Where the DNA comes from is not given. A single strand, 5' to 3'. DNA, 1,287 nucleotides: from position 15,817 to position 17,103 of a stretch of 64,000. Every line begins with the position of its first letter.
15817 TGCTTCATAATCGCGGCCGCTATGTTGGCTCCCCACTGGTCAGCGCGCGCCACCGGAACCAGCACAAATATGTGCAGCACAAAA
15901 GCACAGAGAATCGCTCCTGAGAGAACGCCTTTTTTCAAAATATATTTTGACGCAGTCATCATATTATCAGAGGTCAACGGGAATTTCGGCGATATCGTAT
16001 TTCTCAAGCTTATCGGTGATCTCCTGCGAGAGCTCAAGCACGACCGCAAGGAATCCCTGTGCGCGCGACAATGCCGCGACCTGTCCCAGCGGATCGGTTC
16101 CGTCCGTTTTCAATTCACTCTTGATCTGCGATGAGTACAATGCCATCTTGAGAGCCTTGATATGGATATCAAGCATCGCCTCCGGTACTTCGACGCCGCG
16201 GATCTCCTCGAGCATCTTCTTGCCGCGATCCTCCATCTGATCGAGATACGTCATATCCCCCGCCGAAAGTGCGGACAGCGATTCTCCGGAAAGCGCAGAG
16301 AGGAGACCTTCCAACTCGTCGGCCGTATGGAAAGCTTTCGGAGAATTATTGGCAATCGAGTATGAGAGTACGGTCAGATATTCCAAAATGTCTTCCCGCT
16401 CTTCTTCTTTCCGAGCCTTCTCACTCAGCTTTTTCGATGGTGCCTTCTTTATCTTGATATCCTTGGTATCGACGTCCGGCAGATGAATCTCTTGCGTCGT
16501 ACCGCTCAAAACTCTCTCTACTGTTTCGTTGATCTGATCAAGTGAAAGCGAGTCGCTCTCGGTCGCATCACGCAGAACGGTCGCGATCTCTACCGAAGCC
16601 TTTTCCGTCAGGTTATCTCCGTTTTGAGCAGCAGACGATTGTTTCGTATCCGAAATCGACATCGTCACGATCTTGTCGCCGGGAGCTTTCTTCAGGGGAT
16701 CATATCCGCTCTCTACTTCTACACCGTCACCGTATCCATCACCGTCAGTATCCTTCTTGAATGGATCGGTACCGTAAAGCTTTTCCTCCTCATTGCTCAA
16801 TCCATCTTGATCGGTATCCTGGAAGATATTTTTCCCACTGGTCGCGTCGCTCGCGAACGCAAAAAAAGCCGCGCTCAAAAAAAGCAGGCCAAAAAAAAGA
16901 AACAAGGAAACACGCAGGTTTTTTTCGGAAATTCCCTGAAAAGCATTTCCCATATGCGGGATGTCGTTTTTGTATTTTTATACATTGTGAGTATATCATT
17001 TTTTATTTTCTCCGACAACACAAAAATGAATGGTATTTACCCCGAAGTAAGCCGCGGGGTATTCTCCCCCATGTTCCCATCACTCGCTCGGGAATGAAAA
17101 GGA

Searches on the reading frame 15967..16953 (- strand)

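Call 9: search_protein_families(library=pfam, proteins=[window:15967-16953:-])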
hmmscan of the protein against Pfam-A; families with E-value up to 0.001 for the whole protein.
window:15967-16953:- (328 aa): 1 family
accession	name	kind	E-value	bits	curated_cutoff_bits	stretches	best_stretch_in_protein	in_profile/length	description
PF18884.5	TSP3_bac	-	6.6e-14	51.9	25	2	46-66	1-21/22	Bacterial TSP3 repeat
